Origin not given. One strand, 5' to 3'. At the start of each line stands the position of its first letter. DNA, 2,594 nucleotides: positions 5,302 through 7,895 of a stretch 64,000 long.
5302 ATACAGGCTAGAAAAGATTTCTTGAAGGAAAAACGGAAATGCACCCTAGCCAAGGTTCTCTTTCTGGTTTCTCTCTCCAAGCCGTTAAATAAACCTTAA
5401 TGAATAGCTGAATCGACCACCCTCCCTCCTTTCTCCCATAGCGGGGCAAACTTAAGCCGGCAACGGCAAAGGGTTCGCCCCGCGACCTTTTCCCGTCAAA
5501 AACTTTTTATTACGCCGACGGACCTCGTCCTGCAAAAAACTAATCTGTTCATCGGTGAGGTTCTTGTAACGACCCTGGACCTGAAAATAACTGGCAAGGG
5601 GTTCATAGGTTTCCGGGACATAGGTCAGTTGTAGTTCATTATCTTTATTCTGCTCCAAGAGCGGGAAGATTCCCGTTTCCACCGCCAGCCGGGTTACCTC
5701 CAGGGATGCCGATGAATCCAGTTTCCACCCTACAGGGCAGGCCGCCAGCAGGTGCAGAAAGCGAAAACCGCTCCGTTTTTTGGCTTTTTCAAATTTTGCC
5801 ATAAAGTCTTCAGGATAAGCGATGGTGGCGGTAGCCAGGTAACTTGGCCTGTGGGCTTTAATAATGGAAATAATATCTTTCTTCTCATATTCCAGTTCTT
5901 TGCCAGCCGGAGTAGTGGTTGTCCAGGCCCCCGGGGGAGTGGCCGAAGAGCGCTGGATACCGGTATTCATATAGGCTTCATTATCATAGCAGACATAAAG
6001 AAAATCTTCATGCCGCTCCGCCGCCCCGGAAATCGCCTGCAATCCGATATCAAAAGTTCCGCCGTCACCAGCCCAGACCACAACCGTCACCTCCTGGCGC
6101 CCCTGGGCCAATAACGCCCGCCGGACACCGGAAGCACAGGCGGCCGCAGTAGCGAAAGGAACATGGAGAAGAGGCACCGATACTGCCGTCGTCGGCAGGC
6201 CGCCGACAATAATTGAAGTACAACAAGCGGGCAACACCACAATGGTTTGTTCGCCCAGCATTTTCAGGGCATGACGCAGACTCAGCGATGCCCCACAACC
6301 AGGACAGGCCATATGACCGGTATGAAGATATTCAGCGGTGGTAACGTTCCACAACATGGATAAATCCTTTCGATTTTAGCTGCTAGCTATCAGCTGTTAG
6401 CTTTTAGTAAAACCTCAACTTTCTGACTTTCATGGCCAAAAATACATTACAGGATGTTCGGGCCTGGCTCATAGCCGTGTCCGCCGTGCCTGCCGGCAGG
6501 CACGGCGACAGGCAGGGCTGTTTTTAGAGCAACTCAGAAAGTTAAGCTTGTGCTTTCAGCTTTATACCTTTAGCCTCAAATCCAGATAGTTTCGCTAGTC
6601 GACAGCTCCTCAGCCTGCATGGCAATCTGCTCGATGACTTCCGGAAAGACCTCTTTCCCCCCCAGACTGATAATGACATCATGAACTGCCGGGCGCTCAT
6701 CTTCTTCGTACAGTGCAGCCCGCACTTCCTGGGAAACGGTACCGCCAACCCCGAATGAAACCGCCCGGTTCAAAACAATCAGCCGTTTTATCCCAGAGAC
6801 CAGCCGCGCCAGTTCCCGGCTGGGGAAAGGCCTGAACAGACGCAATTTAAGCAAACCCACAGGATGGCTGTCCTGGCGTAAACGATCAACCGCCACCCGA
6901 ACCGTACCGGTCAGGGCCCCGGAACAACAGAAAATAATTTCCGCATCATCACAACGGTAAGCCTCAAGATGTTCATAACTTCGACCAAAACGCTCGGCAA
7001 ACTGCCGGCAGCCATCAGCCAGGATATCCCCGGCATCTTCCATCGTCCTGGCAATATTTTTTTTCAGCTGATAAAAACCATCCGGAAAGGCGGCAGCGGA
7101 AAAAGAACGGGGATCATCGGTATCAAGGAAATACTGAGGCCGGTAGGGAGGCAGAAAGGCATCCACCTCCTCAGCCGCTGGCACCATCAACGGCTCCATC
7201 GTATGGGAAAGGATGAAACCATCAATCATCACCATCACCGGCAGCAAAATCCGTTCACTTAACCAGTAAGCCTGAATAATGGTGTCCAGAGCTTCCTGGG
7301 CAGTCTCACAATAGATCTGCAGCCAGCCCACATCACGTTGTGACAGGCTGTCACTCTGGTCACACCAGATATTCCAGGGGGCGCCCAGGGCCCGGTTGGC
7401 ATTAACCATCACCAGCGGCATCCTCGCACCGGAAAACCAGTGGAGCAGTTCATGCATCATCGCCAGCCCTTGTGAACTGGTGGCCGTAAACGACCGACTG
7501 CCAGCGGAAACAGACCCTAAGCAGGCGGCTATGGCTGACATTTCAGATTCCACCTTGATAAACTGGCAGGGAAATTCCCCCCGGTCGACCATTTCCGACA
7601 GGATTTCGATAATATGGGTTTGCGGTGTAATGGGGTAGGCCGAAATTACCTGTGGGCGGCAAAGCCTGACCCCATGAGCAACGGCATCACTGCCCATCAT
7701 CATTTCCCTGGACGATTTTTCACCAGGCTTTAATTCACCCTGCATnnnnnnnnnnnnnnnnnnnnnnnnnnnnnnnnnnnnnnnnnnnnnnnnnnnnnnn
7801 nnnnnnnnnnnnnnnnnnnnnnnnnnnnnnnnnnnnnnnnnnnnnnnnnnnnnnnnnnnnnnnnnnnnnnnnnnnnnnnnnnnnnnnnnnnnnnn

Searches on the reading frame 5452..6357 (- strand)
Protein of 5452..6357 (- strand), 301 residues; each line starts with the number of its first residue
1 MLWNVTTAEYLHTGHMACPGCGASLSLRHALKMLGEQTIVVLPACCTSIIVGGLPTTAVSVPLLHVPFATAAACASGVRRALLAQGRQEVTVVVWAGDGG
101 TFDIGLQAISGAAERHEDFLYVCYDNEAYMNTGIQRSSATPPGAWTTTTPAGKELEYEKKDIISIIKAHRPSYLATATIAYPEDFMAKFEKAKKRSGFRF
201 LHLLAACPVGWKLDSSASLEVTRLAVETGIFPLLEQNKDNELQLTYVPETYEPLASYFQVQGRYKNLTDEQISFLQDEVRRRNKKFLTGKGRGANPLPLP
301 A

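Call 47: search_protein_families(library=pfam, proteins=[window:5452-6357:-], max_evalue=0.00001)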
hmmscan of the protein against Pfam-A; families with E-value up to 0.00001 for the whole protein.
window:5452-6357:- (301 aa): 1 family
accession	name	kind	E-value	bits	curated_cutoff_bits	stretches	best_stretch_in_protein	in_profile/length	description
PF02775.26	TPP_enzyme_C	-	4.6e-18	65.9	21.9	1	62-202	24-150/151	Thiamine pyrophosphate enzyme, C-terminal TPP binding domain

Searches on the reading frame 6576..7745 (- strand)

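Call 47: search_protein_families(library=pfam, proteins=[window:6576-7745:-], max_evalue=0.00001)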
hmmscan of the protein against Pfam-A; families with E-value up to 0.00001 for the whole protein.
window:6576-7745:- (389 aa): 2 families
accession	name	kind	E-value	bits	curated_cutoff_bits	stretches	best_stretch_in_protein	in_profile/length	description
PF01855.24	POR_N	-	1.2e-66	225.2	27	1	25-240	2-224/231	Pyruvate flavodoxin/ferredoxin oxidoreductase, thiamine diP-bdg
PF17147.9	PFOR_II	-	4e-25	88.6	27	1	268-369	1-100/102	Pyruvate:ferredoxin oxidoreductase core domain II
